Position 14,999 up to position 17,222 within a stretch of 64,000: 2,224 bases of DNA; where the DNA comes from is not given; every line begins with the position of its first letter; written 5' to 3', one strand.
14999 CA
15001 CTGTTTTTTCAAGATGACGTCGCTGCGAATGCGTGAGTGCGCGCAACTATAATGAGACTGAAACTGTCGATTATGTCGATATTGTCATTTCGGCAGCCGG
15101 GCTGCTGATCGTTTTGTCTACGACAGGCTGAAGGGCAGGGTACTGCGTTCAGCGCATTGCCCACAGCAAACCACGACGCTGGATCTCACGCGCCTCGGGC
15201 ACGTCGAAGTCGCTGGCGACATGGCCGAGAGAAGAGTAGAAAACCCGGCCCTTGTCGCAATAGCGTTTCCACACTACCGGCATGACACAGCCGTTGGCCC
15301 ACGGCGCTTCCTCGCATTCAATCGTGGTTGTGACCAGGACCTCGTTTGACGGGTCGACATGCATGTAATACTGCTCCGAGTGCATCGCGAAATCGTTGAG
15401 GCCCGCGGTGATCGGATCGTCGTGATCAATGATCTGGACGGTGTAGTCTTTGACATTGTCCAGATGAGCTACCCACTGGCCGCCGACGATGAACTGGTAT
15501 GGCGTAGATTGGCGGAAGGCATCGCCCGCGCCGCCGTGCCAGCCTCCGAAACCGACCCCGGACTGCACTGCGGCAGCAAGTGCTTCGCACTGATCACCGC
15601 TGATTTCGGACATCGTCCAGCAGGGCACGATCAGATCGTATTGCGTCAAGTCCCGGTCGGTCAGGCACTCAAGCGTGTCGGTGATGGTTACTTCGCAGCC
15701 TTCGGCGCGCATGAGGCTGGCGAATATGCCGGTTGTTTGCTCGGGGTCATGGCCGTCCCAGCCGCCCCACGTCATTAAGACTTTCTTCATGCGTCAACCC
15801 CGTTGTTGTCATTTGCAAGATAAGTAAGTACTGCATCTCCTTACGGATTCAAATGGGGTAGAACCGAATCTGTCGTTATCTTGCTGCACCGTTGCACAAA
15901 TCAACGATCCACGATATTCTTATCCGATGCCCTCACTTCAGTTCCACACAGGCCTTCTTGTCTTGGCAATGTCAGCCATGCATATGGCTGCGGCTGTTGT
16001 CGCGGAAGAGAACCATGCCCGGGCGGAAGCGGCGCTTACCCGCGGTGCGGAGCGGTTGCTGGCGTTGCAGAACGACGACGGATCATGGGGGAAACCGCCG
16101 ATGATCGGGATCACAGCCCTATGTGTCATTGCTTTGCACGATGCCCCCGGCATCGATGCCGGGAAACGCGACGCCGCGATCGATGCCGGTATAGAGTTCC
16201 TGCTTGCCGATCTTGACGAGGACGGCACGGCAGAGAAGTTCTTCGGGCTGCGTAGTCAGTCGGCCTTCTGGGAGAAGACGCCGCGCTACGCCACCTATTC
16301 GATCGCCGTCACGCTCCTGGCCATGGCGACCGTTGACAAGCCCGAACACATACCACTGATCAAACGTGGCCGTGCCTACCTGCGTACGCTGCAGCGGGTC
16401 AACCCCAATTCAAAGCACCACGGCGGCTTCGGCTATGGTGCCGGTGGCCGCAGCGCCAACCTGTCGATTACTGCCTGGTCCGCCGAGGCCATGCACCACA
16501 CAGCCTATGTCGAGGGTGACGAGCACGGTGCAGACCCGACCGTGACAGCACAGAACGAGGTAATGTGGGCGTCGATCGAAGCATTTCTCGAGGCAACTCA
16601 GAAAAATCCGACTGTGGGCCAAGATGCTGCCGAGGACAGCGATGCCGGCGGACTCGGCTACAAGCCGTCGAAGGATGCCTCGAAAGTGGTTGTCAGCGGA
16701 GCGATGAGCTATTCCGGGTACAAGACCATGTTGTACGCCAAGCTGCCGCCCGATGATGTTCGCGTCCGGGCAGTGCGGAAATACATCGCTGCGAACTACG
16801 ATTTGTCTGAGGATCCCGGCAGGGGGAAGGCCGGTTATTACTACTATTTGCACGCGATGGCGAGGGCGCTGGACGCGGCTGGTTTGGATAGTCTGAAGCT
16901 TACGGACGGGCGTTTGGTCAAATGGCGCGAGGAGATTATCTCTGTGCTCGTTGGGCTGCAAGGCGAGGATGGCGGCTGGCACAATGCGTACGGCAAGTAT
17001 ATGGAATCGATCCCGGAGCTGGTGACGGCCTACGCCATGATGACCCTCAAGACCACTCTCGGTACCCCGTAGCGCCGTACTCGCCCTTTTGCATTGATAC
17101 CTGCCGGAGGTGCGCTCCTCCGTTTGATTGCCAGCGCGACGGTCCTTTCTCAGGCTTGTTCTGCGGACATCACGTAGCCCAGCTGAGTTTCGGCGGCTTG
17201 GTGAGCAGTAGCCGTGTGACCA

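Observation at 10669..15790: Keto/amino-sugar-type cluster: DegT aminotransferase + atypical Gfo/Idh/MocA-like protein + XI-like TIM barrel + ThuA + PhyH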

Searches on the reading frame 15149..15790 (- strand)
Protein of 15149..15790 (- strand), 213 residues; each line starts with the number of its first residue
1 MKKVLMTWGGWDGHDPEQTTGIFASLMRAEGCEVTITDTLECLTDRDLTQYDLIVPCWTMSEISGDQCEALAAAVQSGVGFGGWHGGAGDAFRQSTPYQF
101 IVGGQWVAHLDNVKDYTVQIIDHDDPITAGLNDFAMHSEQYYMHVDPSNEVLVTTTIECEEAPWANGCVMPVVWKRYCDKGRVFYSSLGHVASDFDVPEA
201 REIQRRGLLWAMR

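Call 3: search_protein_families(library=pfam, proteins=[window:15149-15790:-], max_evalue=0.01)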
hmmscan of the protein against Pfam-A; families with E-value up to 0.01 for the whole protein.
window:15149-15790:- (213 aa): 1 family
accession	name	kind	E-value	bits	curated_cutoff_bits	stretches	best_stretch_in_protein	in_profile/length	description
PF06283.17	ThuA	-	1.1e-48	166.7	33.4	1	3-211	1-209/209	Trehalose utilisation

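Call 4: search_protein_families(library=ncbifam, proteins=[window:15149-15790:-], max_evalue=0.01)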
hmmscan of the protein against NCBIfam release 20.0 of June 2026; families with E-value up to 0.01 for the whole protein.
window:15149-15790:- (213 aa): 0 families

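Call 52: search_solved_structures(query=window:15149-15790:-, max_evalue=0.01)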
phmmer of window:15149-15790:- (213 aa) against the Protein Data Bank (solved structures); distinct sequences matched with E-value up to 0.01: 1.
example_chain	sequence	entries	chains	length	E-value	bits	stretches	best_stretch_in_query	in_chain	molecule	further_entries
4jqs_A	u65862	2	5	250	0.003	20.5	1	16-195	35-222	hypothetical protein | Uncharacterized protein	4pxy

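Call 78: find_homologous_proteins(query=window:15149-15790:-)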
Query window:15149-15790:- (213 aa): 8000 proteins with E <= 0.001 among 8000 candidates; the best 120 are listed.
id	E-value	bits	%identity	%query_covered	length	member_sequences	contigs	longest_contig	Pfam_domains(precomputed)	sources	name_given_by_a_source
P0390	3.7e-146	503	99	100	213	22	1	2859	PF06283.18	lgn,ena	-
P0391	1.9e-134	465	91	100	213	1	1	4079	PF06283.18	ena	-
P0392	4.4e-133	460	89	100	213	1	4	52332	PF06283.18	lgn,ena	-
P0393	4.8e-133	460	89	100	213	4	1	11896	PF06283.18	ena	-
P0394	5.3e-129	447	87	100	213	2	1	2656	PF06283.18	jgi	-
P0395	2.4e-127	441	86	100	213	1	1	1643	PF06283.18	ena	-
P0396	4.2e-127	440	88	97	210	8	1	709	PF06283.18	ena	-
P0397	1.5e-124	432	87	98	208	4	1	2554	PF06283.18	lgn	-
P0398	4.4e-124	431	87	98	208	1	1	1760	PF06283.18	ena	-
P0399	3.6e-96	339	67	100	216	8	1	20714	PF06283.18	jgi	jgi:uncharacterized protein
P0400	1.2e-95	338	67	100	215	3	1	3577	PF06283.18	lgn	-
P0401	1.3e-95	337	68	99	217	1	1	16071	PF06283.18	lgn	-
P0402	1.6e-95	337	68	99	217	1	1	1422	PF06283.18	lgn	-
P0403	3.6e-95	336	69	100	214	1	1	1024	PF06283.18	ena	-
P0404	7.3e-95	335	66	100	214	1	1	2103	PF06283.18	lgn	-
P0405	1.6e-94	334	67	100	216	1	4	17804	PF06283.18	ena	-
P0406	1.8e-94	334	66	100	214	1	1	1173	PF06283.18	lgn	-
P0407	2.5e-94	333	67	100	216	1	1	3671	PF06283.18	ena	-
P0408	3.2e-94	333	66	99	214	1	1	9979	PF06283.18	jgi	jgi:type 1 glutamine amidotransferase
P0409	3.7e-94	333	65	100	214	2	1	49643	PF06283.18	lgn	-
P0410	3.9e-94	333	67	99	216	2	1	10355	PF06283.18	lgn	-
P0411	4.9e-94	332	67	100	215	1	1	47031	PF06283.18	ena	-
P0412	5.7e-94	332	68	100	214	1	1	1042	PF06283.18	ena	-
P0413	1.2e-93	331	66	100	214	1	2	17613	PF06283.18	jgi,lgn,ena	jgi:type 1 glutamine amidotransferase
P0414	1.5e-93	331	65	100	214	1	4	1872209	PF06283.18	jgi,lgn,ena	jgi:type 1 glutamine amidotransferase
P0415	1.6e-93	331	68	100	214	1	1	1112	PF06283.18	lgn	-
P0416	1.7e-93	331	65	100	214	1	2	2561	PF06283.18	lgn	-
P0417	2.0e-93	330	65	100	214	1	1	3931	PF06283.18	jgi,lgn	-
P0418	2.0e-93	330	68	100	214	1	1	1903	PF06283.18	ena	-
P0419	2.1e-93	330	68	100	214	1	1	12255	PF06283.18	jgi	jgi:type 1 glutamine amidotransferase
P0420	2.2e-93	330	66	100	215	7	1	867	PF06283.18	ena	-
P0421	2.5e-93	330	66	100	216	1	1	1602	PF06283.18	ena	-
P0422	2.7e-93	330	68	100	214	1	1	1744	PF06283.18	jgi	jgi:type 1 glutamine amidotransferase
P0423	3.6e-93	329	66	100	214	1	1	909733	PF06283.18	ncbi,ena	-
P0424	6.1e-93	329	64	100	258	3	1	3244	PF06283.18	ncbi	-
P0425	6.4e-93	329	65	100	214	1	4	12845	PF06283.18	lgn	-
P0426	6.8e-93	329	65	100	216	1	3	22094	PF06283.18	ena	-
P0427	7.9e-93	328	66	99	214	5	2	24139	PF06283.18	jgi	jgi:type 1 glutamine amidotransferase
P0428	8.9e-93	328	66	100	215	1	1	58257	PF06283.18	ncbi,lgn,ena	-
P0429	9.8e-93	328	67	98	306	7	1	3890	PF06283.18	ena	-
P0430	1.1e-92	328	65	100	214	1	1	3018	PF06283.18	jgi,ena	-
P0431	1.2e-92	328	65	100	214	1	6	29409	PF06283.18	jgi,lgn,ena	-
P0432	1.3e-92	328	65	100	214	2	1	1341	PF06283.18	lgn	-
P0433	1.5e-92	327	66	100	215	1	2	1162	PF06283.18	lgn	-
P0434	1.9e-92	327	67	100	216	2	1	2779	PF06283.18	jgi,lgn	jgi:type 1 glutamine amidotransferase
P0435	2.1e-92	327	67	99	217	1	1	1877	PF06283.18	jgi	jgi:type 1 glutamine amidotransferase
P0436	2.4e-92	327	67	99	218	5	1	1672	PF06283.18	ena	-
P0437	2.6e-92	327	67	99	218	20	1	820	PF06283.18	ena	-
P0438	2.7e-92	327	66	100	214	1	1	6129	PF06283.18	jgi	-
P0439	3.2e-92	326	68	99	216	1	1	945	PF06283.18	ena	-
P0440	3.5e-92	326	65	99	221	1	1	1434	PF06283.18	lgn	-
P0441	3.7e-92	326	67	99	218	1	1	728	PF06283.18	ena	-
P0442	4.0e-92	326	65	100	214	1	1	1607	PF06283.18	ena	-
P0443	4.1e-92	326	64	100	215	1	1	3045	PF06283.18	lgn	-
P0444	4.1e-92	326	65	100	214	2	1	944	PF06283.18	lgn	-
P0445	4.4e-92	326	68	99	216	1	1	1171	PF06283.18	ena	-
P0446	5.3e-92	326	66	100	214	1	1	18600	PF06283.18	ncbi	ncbi:MAG: ThuA domain-containing protein [Anaerolineae bacterium]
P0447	5.9e-92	326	65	100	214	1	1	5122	PF06283.18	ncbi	-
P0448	6.0e-92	326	64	100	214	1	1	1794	PF06283.18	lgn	-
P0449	6.2e-92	325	65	100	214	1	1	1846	PF06283.18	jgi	jgi:uncharacterized protein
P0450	6.9e-92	325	66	100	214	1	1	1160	PF06283.18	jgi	jgi:type 1 glutamine amidotransferase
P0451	7.1e-92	325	65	100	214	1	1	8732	PF06283.18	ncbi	-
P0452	7.2e-92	325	65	100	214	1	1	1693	PF06283.18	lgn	-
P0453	9.3e-92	325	64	100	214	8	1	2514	PF06283.18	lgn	-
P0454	9.8e-92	325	66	100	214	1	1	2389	PF06283.18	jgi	jgi:type 1 glutamine amidotransferase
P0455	9.9e-92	325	66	100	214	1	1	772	PF06283.18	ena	-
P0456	1.0e-91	325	67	100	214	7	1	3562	PF06283.18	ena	-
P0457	1.0e-91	325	66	100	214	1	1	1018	PF06283.18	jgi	jgi:type 1 glutamine amidotransferase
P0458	1.1e-91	325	67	100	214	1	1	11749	PF06283.18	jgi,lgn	jgi:hypothetical protein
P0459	1.2e-91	325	64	100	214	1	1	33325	PF06283.18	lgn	-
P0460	1.2e-91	325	67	100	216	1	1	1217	PF06283.18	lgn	-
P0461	1.4e-91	324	64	100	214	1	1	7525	PF06283.18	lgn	-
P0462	1.5e-91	324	65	100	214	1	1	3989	PF06283.18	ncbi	ncbi:MAG: ThuA domain-containing protein [Anaerolineae bacterium]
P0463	1.5e-91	324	67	99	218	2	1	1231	PF06283.18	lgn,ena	-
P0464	1.5e-91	324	66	100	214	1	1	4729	PF06283.18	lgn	-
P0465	1.6e-91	324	66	100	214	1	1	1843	PF06283.18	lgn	-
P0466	1.7e-91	324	66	100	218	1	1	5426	PF06283.18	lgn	-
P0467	1.7e-91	324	67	100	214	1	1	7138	PF06283.18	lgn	-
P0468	1.8e-91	324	64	100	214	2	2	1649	PF06283.18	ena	-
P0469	2.2e-91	324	66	100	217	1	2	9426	PF06283.18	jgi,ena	-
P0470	2.5e-91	323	66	100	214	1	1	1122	PF06283.18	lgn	-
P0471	2.5e-91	323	67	100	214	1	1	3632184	PF06283.18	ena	-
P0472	2.6e-91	323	64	100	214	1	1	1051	PF06283.18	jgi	-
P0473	2.7e-91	323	65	100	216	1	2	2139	PF06283.18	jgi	jgi:type 1 glutamine amidotransferase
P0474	2.8e-91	323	64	100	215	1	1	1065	PF06283.18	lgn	-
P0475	2.8e-91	323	62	100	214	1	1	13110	PF06283.18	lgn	-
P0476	2.9e-91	323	66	100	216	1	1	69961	PF06283.18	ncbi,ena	-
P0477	3.2e-91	323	64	100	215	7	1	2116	PF06283.18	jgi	jgi:type 1 glutamine amidotransferase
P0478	3.3e-91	323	64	100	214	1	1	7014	PF06283.18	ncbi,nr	ncbi:MAG: ThuA domain-containing protein [Phycisphaerae bacterium]|nr:ThuA domain-containing protein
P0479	3.6e-91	323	66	100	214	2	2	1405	PF06283.18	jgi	jgi:uncharacterized protein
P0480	3.7e-91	323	66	99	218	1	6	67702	PF06283.18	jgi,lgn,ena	jgi:hypothetical protein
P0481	3.8e-91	323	64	100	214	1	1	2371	PF06283.18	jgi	-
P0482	4.0e-91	323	66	99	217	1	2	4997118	PF06283.18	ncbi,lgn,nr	ncbi:MAG: ThuA domain-containing protein [Anaerolineae bacterium]|nr:ThuA domain-containing protein 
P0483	4.4e-91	323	66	100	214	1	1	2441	PF06283.18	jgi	jgi:type 1 glutamine amidotransferase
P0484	4.7e-91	323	63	100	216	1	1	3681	PF06283.18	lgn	-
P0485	4.9e-91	323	66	100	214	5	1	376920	PF06283.18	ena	-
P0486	5.0e-91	322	66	100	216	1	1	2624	PF06283.18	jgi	jgi:type 1 glutamine amidotransferase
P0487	5.0e-91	322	66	100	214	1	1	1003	PF06283.18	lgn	-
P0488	5.1e-91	322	65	100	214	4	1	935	PF06283.18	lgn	-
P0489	5.2e-91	322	66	100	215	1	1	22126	PF06283.18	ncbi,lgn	-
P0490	5.4e-91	322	65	100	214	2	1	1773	PF06283.18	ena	-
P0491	5.6e-91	322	65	100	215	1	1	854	PF06283.18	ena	-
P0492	6.4e-91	322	66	100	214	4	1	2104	PF06283.18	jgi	jgi:type 1 glutamine amidotransferase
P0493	6.4e-91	322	64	100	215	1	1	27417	PF06283.18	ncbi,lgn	ncbi:MAG: ThuA domain-containing protein [Chloroflexota bacterium]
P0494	6.9e-91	322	63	100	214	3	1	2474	PF06283.18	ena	-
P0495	8.2e-91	322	65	100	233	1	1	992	PF06283.18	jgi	jgi:type 1 glutamine amidotransferase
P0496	9.1e-91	322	64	100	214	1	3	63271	PF06283.18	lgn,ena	-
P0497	9.9e-91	322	64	100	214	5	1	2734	PF06283.18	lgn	-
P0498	1.0e-90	321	67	100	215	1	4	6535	PF06283.18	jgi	jgi:type 1 glutamine amidotransferase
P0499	1.1e-90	321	66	100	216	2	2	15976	PF06283.18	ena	-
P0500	1.1e-90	321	66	100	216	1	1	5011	PF06283.18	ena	-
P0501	1.2e-90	321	64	100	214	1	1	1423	PF06283.18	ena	-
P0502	1.2e-90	321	64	100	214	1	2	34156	PF06283.18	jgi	jgi:type 1 glutamine amidotransferase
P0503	1.3e-90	321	65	100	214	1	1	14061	PF06283.18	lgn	-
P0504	1.4e-90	321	63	100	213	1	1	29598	PF06283.18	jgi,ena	-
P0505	1.6e-90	321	65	100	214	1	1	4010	PF06283.18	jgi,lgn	-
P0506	1.7e-90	321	64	100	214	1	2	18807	PF06283.18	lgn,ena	-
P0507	1.8e-90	321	66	98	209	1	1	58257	PF06283.18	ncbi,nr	ncbi:MAG: ThuA domain-containing protein [Candidatus Latescibacteria bacterium]|nr:ThuA domain-conta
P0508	1.8e-90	321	66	100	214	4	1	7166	PF06283.18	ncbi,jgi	jgi:type 1 glutamine amidotransferase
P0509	2.1e-90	320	64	100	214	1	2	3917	PF06283.18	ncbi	ncbi:MAG: ThuA domain-containing protein [Armatimonadota bacterium]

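Call 79: find_encoding_contigs(protein=P0414, flank=5000, max_places=2)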
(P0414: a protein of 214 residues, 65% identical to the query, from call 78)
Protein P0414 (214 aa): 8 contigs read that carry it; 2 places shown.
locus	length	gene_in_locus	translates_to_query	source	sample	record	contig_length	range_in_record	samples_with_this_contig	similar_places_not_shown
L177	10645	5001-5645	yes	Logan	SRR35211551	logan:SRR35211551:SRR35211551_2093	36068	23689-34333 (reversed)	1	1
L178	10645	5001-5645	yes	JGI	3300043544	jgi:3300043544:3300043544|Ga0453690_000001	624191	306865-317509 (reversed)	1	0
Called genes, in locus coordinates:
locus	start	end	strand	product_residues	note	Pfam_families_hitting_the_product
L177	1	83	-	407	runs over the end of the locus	PF00696:AA_kinase, PF01842:ACT, PF22468:ACT_9, PF13840:ACT_7, PF22468:ACT_9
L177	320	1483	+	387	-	PF00266:Aminotran_5, PF01212:Beta_elim_lyase (weak)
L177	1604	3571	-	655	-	PF22666:Glyco_hydro_2_N2, PF00703:Glyco_hydro_2, PF02836:Glyco_hydro_2_C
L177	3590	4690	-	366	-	PF01321:Creatinase_N (weak), PF00557:Peptidase_M24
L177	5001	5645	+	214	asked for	PF06283:ThuA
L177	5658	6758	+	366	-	PF01408:GFO_IDH_MocA, PF02894:GFO_IDH_MocA_C (weak), PF22725:GFO_IDH_MocA_C3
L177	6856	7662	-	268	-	PF02110:HK, PF01256:Carb_kinase (faint)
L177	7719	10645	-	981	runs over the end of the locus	PF19543:GH123_N, PF22680:Glyco_hydro_123_N_2 (faint)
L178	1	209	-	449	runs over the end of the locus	PF00696:AA_kinase, PF01842:ACT, PF22468:ACT_9, PF13840:ACT_7, PF22468:ACT_9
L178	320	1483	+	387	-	PF00266:Aminotran_5, PF01212:Beta_elim_lyase (weak)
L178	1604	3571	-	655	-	PF22666:Glyco_hydro_2_N2, PF00703:Glyco_hydro_2, PF02836:Glyco_hydro_2_C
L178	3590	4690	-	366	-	PF01321:Creatinase_N (weak), PF00557:Peptidase_M24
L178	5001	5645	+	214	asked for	PF06283:ThuA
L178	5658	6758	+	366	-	PF01408:GFO_IDH_MocA, PF02894:GFO_IDH_MocA_C (weak), PF22725:GFO_IDH_MocA_C3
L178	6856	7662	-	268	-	PF02110:HK, PF01256:Carb_kinase (faint)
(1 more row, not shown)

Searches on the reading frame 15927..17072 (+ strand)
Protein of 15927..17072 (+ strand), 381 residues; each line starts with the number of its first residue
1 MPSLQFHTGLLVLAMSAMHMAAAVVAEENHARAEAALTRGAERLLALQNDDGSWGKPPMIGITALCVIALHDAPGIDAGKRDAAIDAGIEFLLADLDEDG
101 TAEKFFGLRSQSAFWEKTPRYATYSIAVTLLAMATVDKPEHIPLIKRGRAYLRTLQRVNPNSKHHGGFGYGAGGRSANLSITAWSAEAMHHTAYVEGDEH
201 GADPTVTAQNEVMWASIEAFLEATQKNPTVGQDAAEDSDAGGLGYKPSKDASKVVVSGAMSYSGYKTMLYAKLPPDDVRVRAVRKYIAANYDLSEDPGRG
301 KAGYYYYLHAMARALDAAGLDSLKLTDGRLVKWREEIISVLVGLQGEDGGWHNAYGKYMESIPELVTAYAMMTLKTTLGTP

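Call 3: search_protein_families(library=pfam, proteins=[window:15927-17072:+], max_evalue=0.01)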
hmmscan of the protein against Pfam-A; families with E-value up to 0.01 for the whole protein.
window:15927-17072:+ (381 aa): 1 family
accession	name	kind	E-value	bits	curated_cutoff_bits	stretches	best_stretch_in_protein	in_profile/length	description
PF13243.12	SQHop_cyclase_C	-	6.5e-05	22.5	26.1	0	19-55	75-111/319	Squalene-hopene cyclase C-terminal domain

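Call 4: search_protein_families(library=ncbifam, proteins=[window:15927-17072:+], max_evalue=0.01)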
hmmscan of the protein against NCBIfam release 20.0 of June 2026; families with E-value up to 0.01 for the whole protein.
window:15927-17072:+ (381 aa): 3 families
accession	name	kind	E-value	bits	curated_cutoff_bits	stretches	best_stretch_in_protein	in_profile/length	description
TIGR01787.1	squalene_cyclas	subfamily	1.9e-05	23.5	322.7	0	23-71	556-604/622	squalene/oxidosqualene cyclases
TIGR03463.1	osq_cycl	subfamily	3.2e-05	22.4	851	0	63-158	453-540/634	2,3-oxidosqualene cyclase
TIGR01507.1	hopene_cyclase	equivalog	0.0092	14.4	431.1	0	20-107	4-89/640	squalene--hopene cyclase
